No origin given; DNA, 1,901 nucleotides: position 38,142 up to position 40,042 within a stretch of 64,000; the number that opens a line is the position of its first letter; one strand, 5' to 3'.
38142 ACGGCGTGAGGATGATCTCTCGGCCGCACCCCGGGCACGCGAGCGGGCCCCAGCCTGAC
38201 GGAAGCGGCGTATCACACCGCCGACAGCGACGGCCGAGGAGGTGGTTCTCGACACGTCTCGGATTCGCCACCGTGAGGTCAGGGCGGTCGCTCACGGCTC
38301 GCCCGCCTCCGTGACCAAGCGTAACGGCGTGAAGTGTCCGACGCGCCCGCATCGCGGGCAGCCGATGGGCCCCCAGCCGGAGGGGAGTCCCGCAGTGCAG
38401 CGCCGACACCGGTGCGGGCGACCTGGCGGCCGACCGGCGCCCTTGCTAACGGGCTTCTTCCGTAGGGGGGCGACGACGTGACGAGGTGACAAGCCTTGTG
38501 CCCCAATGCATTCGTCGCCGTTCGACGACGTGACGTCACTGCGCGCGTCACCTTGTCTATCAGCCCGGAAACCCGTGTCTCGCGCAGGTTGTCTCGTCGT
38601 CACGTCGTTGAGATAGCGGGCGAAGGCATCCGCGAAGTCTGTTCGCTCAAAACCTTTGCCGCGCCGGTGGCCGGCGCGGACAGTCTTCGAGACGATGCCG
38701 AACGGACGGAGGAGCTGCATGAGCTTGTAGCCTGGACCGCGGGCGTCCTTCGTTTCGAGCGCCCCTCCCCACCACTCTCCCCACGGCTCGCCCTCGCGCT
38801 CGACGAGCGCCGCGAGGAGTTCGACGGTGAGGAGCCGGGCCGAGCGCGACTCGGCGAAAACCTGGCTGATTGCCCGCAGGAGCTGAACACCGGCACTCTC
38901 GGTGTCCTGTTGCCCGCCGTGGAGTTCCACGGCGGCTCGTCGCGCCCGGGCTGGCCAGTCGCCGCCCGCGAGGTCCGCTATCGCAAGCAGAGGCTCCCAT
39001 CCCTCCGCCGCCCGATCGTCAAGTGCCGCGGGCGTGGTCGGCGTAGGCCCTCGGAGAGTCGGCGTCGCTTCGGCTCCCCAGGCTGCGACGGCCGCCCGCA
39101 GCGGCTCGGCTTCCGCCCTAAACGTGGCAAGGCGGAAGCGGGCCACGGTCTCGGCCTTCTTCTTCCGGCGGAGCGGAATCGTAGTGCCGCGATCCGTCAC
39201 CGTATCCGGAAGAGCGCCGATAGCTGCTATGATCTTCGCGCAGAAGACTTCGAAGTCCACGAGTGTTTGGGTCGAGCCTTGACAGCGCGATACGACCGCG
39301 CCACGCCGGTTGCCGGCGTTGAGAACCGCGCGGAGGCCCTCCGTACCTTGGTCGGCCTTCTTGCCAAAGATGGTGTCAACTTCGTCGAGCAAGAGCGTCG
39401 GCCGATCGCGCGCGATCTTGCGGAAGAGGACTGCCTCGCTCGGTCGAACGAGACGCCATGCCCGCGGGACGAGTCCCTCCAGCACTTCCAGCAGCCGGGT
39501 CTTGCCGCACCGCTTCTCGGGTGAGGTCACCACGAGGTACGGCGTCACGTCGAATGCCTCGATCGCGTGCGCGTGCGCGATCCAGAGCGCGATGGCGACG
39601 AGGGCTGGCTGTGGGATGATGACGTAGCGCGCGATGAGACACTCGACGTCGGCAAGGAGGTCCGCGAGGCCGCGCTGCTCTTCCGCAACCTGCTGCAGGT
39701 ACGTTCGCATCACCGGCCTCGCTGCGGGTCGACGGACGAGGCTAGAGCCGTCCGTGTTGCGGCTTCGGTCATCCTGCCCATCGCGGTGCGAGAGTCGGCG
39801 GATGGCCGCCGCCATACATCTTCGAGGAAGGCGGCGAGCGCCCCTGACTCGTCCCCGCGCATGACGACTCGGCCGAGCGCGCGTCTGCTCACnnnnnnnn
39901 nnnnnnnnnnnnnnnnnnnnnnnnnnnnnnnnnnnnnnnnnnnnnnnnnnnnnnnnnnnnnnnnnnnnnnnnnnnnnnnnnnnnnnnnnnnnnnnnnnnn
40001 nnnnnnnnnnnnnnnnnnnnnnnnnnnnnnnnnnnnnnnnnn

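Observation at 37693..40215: Four-gene translationally coupled operon around a standalone DUF3631 protein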

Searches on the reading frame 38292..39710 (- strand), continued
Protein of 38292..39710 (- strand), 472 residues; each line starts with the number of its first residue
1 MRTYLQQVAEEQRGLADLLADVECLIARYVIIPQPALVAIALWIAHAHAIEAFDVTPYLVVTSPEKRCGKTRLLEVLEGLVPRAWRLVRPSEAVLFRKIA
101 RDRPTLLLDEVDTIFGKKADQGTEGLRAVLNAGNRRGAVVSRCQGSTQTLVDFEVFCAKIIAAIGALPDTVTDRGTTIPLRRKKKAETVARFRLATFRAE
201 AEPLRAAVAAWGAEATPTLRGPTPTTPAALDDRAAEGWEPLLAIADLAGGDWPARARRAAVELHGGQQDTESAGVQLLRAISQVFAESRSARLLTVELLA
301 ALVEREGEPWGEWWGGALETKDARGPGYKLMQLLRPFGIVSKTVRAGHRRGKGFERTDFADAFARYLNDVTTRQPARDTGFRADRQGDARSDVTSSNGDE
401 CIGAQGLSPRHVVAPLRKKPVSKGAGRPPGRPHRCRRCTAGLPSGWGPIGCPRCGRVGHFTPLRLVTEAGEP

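Call 37: predict_structure(alignment_id=A3)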
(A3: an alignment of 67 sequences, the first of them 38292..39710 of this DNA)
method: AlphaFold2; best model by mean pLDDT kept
length: 472 residues; sequences in the alignment: 67
mean_pLDDT: 81.5   pTM: 0.71
mean pLDDT of the five models: 81.5, 80.8, 80.8, 80.6, 79.0
residues with pLDDT >= 90: 290; 70-90: 60; 50-70: 38; < 50: 84
segments of 3 or more residues with pLDDT < 50: 268-270, 370-431, 442-446, 459-472
pLDDT, mean of each block of 10 residues (from residue 1): 61 89 98 96 98 96 86 98 95 95 96 80 88 95 94 96 86 91 88 97 97 97 93 95 97 98 70 86 97 98 95 97 97 92 97 98 77 38 39 37 38 40 43 55 49 56 38 41
secondary structure, 60 per line:
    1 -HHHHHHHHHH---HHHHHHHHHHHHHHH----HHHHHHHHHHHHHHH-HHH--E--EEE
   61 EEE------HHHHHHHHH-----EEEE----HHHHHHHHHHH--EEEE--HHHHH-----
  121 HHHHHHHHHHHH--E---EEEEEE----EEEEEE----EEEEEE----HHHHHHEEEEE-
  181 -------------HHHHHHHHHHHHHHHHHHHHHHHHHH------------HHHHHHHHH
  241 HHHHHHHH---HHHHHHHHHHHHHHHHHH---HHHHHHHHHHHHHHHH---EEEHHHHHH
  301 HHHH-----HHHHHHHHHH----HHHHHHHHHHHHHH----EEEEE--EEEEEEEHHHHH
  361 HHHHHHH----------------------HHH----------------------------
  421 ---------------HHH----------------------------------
elements in order: H2-11 H15-29 H34-48 E58-63 H70-78 E84-87 H92-102 E105-108 H111-115 H121-132 E139-144 E149-154 E159-164 H169-174 E175-179 H194-219 H232-248 H252-269 H273-288 E292-294 H295-304 H310-319 H324-337 E342-346 E349-355 H356-367

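Call 40: fold_search(model_id=the predicted structure, library=pdb)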
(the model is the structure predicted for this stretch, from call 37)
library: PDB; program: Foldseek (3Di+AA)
matches with E <= 10: 679; with E <= 0.001: 43
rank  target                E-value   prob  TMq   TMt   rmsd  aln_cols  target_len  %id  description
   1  8b9d_4                4.7e-06  1.00  0.39  0.29   8.5       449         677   14  Human replisome bound by Pol Alpha (released 2023-08-09)
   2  9e2x_5                4.2e-05  1.00  0.40  0.31  12.3       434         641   10  Cryo-EM structure of yeast CMG helicase stalled at G4-containing DNA template, state 2 (released 2025-03-19)
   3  5u8s_4                4.5e-05  1.00  0.31  0.23  10.9       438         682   13  Structure of eukaryotic CMG helicase at a replication fork (released 2017-01-25)
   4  8q67_D                7.1e-05  1.00  0.30  0.25  10.5       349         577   13  Crystal structure of a homohexameric MCM from M. acidophilum (released 2025-03-12)
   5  7jgr_G                7.1e-05  0.99  0.19  0.23  17.0       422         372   12  Structure of Drosophila ORC bound to DNA (84 bp) and Cdc6 (released 2020-09-09)
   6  8q67_E                7.9e-05  1.00  0.36  0.30   7.0       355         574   12  Crystal structure of a homohexameric MCM from M. acidophilum (released 2025-03-12)
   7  6lrb_F                8.4e-05  1.00  0.32  0.35  10.3       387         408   13  The A form apo structure of NrS-1 C terminal region-CTR (released 2020-04-08)
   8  9gjp_5                9.3e-05  1.00  0.33  0.25  11.9       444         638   10  OCCM maturation intermediate stalled with an Arginine Finger mutation in Mcm5: Conformer 2 (released 2025-03-05)
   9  8s0a_2                9.3e-05  1.00  0.29  0.21  17.0       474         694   12  H. sapiens MCM2-7 hexamer bound to double stranded DNA (released 2024-10-02)
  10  8kg6_3                1.0e-04  1.00  0.29  0.22   9.9       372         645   14  Yeast replisome in state I (released 2023-12-06)
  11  6lrb_A                1.1e-04  1.00  0.33  0.37  10.3       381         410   12  The A form apo structure of NrS-1 C terminal region-CTR (released 2020-04-08)
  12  6lrb_D                1.3e-04  1.00  0.31  0.35  10.4       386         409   13  The A form apo structure of NrS-1 C terminal region-CTR (released 2020-04-08)
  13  8q67_C                1.4e-04  1.00  0.30  0.25   9.2       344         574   13  Crystal structure of a homohexameric MCM from M. acidophilum (released 2025-03-12)
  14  6lrb_B                1.4e-04  1.00  0.32  0.36  10.3       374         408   13  The A form apo structure of NrS-1 C terminal region-CTR (released 2020-04-08)
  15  8s0b_7                2.0e-04  1.00  0.30  0.27   6.9       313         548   14  H. sapiens MCM bound to double stranded DNA and ORC6 as part of the MCM-ORC complex (released 2024-10-02)
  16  7pds_D                2.3e-04  1.00  0.33  0.34   9.5       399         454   11  The structure of PriRep1 with dsDNA (released 2022-07-13)
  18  7pds_C                2.4e-04  1.00  0.34  0.35   9.0       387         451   12  The structure of PriRep1 with dsDNA (released 2022-07-13)
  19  6lrb_C                2.5e-04  1.00  0.29  0.32  11.6       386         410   12  The A form apo structure of NrS-1 C terminal region-CTR (released 2020-04-08)
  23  7pds_E                3.6e-04  1.00  0.32  0.33  10.2       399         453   11  The structure of PriRep1 with dsDNA (released 2022-07-13)
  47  7pds_B                1.3e-03  1.00  0.34  0.36   8.3       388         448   12  The structure of PriRep1 with dsDNA (released 2022-07-13)
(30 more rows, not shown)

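Call 63: search_dna_similar(query=window:38292-39710:-, collection=plasmids, mode=protein, max_rows=15)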
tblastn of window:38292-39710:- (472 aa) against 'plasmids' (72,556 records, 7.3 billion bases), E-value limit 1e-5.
Records with a match: 3; places in all: 3; records where one place covers at least 80% of the query: 0.
Best place of each record, by identity: <60% 3.
By first word of the organism name: Streptomyces 2; Nonomuraea 1.
By predicted mobility (MOB-suite, as given by PLSDB): non-mobilizable 3.
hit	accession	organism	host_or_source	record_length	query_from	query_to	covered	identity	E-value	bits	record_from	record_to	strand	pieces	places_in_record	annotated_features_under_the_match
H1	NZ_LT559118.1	Nonomuraea gerenzanensis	-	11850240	16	366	74%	35.0%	6e-40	161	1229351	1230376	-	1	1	none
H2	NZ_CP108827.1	Streptomyces sp. NBC_00859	-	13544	53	366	67%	38.5%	1e-38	157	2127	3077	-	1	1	DUF3631 domain-containing protein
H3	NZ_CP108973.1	Streptomyces longwoodensis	-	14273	16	278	56%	42.4%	2e-36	150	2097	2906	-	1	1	DUF3631 domain-containing protein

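Call 69: search_dna_similar(query=window:38292-39710:-, collection=phages, mode=protein, max_rows=12)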
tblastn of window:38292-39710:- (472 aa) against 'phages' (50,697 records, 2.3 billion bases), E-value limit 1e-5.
Records with a match: 2; places in all: 2; records where one place covers at least 80% of the query: 0.
Best place of each record, by identity: <60% 2.
By first word of the organism name: Pseudomonas 2.
By host as written in the record: Pseudomonas aeruginosa 1; Pseudomonas aeruginosa ST773 (NDM-1-producing) 1.
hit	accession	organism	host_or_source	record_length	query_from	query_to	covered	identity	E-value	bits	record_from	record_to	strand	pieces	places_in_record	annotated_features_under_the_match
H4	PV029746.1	Pseudomonas phage Phipami28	Pseudomonas aeruginosa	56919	16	368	75%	38.0%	2e-42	166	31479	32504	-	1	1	hypothetical protein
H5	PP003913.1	Pseudomonas phage vB_Pae_U1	Pseudomonas aeruginosa ST773 ...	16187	230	290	13%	52.5%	1e-8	64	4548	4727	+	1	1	DNA primase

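Call 79: fold_search(model_id=the predicted structure, library=viral)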
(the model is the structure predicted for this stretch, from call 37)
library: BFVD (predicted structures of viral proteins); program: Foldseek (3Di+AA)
matches with E <= 10: 333; with E <= 0.001: 96
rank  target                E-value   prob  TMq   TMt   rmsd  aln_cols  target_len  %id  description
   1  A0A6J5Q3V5            5.9e-18  1.00  0.52  0.27  10.0       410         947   18  Archaeal primase DnaG/twinkle, TOPRIM domain [uncultured Caudovirales phage]
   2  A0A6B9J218            6.3e-15  1.00  0.46  0.27   7.5       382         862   16  (no name in the UniProt tables at hand)
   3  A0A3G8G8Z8            3.3e-09  1.00  0.40  0.32   8.9       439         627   11  (no name in the UniProt tables at hand)
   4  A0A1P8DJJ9            1.1e-08  1.00  0.38  0.73   3.4       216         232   18  (no name in the UniProt tables at hand)
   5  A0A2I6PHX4            1.1e-08  1.00  0.42  0.23   9.2       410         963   12  RNA polymerase-binding transcription factor [Pseudomonas phage PMBT3]
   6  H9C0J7                2.5e-08  1.00  0.44  0.27   9.5       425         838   13  (no name in the UniProt tables at hand)
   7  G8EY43                2.8e-08  1.00  0.45  0.32   8.3       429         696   15  Uncharacterized protein [Synechococcus phage S-CAM8]
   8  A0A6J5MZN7            8.9e-08  1.00  0.40  0.44  10.0       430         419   13  DUF3987 domain-containing protein [uncultured Caudovirales phage]
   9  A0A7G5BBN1            8.9e-08  1.00  0.35  0.20  13.9       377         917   14  DUF927 domain-containing protein [Ralstonia phage Simangalove]
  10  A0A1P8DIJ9            1.3e-07  1.00  0.42  0.29   7.5       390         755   12  (no name in the UniProt tables at hand)
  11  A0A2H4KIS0            3.0e-07  1.00  0.38  0.39  10.3       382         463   13  (no name in the UniProt tables at hand)
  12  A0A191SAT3            3.3e-07  1.00  0.37  0.22   8.5       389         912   12  (no name in the UniProt tables at hand)
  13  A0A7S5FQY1            3.5e-07  1.00  0.44  0.19   7.8       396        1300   14  (no name in the UniProt tables at hand)
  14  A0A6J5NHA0            4.3e-07  1.00  0.40  0.29   8.0       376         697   12  DNA primase/polymerase, bifunctional, N-terminal [uncultured Caudovirales phage]
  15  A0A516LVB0            4.8e-07  1.00  0.36  0.24  10.8       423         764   10  (no name in the UniProt tables at hand)
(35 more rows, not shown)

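Call 84: search_protein_families(library=padloc, proteins=[window:38292-39710:-], max_evalue=0.001)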
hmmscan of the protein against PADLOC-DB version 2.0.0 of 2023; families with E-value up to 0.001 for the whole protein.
window:38292-39710:- (472 aa): 0 families

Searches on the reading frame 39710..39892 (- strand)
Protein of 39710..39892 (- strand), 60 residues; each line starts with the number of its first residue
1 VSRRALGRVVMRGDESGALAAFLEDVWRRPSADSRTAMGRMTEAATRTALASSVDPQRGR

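Call 3: search_protein_families(library=pfam, proteins=[window:39710-39892:-], max_evalue=0.1)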
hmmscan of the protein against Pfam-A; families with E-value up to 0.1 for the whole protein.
window:39710-39892:- (60 aa): 0 families

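Call 6: search_protein_families(library=phrogs, proteins=[window:39710-39892:-], max_evalue=0.01)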
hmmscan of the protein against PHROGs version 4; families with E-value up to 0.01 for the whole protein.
window:39710-39892:- (60 aa): 0 families

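Call 7: search_protein_families(library=ncbifam, proteins=[window:39710-39892:-], max_evalue=0.01)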
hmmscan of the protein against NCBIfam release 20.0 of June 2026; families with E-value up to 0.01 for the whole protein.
window:39710-39892:- (60 aa): 0 families

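Call 48: search_protein_representatives(protein=window:39710-39892:-)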
Query: 60 residues. Proteins with E-value up to 0.001 (for the whole library): 0; up to 1e-10: 0; up to 1e-30: 0. The best 0 are listed.

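Call 84: search_protein_families(library=padloc, proteins=[window:39710-39892:-], max_evalue=0.001)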
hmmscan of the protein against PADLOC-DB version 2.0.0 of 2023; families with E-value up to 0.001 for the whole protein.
window:39710-39892:- (60 aa): 0 families
